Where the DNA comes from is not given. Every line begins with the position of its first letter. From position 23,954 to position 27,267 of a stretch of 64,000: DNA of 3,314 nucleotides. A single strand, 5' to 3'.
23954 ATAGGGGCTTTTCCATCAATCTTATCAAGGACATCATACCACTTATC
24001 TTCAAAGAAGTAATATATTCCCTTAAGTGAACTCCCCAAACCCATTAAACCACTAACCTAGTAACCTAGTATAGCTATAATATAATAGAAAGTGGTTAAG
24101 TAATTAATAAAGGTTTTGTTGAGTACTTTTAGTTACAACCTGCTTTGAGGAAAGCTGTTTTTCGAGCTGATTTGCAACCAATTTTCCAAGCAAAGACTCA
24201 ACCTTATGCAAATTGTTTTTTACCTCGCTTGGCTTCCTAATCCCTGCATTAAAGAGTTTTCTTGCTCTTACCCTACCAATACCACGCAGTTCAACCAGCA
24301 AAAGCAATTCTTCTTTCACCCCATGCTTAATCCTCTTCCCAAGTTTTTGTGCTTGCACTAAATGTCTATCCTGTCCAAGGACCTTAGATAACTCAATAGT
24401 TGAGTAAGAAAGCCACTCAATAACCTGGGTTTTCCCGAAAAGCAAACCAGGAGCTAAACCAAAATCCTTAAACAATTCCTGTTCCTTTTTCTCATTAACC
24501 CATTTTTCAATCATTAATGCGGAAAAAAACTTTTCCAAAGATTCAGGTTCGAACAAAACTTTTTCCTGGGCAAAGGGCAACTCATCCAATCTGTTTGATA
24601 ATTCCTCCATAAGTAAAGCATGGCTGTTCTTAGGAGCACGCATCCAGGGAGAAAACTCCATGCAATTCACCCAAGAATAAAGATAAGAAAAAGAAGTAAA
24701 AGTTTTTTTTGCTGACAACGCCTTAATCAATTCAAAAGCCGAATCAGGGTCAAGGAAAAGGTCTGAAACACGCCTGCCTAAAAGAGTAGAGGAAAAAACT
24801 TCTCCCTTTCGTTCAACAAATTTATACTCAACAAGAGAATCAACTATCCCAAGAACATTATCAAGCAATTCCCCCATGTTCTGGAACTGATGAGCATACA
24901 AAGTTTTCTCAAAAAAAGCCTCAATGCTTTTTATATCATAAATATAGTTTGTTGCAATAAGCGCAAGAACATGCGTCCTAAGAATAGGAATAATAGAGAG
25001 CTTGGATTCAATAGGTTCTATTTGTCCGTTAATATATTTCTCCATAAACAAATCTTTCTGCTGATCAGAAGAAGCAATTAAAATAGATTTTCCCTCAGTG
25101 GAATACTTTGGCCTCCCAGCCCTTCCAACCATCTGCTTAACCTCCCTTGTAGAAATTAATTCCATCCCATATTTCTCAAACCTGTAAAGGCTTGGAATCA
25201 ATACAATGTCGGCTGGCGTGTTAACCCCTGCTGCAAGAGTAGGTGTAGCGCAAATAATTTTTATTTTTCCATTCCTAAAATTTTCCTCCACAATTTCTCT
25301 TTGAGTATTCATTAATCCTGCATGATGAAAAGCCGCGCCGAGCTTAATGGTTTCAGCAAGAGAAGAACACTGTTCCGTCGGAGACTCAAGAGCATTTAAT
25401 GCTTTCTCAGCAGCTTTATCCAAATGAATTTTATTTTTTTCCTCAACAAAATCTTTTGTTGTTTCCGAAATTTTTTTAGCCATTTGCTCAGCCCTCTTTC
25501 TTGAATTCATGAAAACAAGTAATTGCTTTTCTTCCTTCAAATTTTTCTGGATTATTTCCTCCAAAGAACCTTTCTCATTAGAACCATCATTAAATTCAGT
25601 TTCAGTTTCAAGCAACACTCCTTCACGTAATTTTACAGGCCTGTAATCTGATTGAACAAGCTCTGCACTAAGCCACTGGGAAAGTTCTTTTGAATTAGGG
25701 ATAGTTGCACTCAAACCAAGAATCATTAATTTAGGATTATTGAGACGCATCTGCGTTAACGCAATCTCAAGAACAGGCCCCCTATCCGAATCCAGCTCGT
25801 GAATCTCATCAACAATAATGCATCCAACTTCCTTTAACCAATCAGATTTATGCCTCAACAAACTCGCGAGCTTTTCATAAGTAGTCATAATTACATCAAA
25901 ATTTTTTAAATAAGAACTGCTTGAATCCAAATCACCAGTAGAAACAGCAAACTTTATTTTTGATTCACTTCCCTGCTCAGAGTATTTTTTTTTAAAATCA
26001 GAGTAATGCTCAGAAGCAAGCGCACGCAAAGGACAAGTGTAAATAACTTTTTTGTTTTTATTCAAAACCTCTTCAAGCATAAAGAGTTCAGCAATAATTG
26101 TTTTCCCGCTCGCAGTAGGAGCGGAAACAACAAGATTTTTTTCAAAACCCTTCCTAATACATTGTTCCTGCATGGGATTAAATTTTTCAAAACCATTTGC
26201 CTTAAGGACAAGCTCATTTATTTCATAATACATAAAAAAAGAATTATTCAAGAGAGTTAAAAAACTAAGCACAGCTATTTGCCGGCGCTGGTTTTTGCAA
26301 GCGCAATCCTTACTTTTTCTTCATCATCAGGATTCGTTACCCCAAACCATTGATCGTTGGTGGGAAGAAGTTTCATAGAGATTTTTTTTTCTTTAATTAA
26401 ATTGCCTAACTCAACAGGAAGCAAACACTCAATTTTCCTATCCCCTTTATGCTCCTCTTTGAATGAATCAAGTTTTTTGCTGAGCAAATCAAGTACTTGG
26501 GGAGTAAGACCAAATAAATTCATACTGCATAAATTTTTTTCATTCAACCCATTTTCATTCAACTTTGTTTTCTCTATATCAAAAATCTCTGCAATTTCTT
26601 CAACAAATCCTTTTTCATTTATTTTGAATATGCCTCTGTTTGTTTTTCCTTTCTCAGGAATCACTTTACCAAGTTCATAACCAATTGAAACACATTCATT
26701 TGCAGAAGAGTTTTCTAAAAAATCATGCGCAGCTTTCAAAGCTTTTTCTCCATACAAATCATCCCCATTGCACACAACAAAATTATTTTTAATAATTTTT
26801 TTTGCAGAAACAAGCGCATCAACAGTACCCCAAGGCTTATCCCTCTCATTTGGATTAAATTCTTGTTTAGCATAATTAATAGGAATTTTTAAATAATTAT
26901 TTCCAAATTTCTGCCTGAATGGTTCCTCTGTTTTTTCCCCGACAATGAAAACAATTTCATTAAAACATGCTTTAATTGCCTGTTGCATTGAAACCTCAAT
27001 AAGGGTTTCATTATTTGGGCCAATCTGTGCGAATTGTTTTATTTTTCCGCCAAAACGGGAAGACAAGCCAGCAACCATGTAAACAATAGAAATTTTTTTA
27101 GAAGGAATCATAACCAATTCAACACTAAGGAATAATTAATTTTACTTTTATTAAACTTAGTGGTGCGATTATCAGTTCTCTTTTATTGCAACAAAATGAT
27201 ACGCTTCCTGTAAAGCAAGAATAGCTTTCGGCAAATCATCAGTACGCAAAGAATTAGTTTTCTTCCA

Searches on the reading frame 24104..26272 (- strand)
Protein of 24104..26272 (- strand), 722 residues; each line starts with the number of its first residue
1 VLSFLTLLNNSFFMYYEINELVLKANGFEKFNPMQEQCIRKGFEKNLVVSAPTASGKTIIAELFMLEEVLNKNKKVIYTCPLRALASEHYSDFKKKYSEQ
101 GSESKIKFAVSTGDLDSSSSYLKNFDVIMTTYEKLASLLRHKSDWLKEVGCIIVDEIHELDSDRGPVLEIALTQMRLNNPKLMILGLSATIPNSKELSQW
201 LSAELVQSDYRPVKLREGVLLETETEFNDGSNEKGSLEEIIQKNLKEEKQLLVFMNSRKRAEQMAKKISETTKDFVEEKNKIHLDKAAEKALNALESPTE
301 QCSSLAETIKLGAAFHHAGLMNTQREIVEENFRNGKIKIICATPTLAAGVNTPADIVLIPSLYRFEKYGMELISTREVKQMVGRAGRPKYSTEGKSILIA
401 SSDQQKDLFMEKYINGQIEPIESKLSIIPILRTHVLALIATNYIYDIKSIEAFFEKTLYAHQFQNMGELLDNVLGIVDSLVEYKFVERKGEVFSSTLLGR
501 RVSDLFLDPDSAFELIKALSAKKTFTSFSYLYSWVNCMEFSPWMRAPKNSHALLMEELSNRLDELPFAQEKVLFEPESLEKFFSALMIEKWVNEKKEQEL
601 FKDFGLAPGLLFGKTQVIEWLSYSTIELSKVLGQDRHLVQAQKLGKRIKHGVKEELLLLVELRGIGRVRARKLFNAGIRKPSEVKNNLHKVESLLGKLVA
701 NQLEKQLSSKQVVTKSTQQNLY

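Call 65: search_protein_families(library=pfam, proteins=[window:24104-26272:-], max_evalue=0.001)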
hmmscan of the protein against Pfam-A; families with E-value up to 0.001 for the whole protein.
window:24104-26272:- (722 aa): 6 families
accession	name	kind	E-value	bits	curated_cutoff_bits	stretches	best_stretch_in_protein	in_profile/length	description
PF00270.35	DEAD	-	7.3e-34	117.3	26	1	32-194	1-164/167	DEAD/DEAH box helicase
PF21280.2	Helicase_dom4_arc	-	2.4e-19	69.9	27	1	545-651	17-125/125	Archaeal helicase, domain 4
PF04851.21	ResIII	-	4.2e-15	56.5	22.5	1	31-192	4-163/164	Type III restriction enzyme, res subunit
PF00271.37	Helicase_C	-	3.3e-12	47.1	23.5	1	302-388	31-109/110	Helicase conserved C-terminal domain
PF22527.2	DEXQc_Suv3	-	7e-06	26.1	27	1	50-173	19-119/154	DEXQ-box helicase domain of Suv3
PF13401.12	AAA_22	-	0.00064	20.5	27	0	45-178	6-111/130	AAA domain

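Call 66: find_related_loci(query=window:24107-26272:-, collection=genome_contigs, flank=500)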
Query window:24107-26272:- (722 aa) in genome_contigs; peptide patterns used: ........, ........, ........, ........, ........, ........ (x = any residue, [..] = any of these).
82 stretches matched a pattern; 7 encode a relative of the query (tblastn E <= 1e-3); 7 distinct loci.
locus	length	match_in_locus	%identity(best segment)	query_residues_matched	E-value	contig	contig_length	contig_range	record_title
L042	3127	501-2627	77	14-721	0e+0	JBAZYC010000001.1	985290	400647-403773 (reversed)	MAG: archaeon isolate SO_2017_GW1_71 NODE_17_length_985290_cov_1.729804_OW334_2017, whole genome shotgun sequence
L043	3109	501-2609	75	5-707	0e+0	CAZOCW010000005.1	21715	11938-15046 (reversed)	MAG TPA_asm: uncultured archaeon isolate SRP272421_co2_118 genome assembly, contig: NODE_6562_length_21715_cov_4.692428,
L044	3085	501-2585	77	13-707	0e+0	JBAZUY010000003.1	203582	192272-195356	MAG: archaeon isolate SO_2017_GW1_24 NODE_512_length_203582_cov_2.340911_OW334_2017, whole genome shotgun sequence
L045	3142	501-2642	70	10-721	0e+0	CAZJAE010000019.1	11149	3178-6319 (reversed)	MAG TPA_asm: uncultured archaeon isolate binchicken_co115_24 genome assembly, contig: NODE_8832_length_11149_cov_4.69893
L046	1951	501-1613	73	347-721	0e+0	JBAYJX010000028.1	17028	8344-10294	MAG: archaeon isolate SO_2016_GW1_66 scaffold05800_OW334_2016, whole genome shotgun sequence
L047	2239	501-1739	62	10-382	2e-163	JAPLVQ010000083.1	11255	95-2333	MAG: Candidatus Iainarchaeum archaeon isolate LacPavin_0419_WC90_MAG_36_6 LacPavin_0419_WC90_scaffold_195711, whole geno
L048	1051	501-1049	78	13-195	2e-95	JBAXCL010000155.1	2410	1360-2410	MAG: archaeon isolate ELA192 MAG192_157, whole genome shotgun sequence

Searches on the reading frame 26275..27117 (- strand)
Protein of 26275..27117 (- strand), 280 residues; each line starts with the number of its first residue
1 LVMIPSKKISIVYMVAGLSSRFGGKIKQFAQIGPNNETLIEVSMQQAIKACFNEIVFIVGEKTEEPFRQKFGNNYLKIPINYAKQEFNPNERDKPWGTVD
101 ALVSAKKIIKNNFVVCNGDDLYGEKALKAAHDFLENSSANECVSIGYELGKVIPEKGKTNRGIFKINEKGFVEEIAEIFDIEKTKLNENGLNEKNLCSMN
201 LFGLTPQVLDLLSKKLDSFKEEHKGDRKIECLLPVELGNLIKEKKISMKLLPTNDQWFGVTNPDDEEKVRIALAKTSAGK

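Call 65: search_protein_families(library=pfam, proteins=[window:26275-27117:-], max_evalue=0.001)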
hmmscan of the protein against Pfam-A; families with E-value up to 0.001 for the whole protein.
window:26275-27117:- (280 aa): 2 families
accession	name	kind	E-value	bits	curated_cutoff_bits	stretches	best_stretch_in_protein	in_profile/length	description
PF00483.29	NTP_transferase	-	1.7e-12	47.9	21.2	1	35-224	30-200/245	Nucleotidyl transferase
PF12804.13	NTP_transf_3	-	0.00017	22.3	27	1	12-69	2-56/160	MobA-like NTP transferase domain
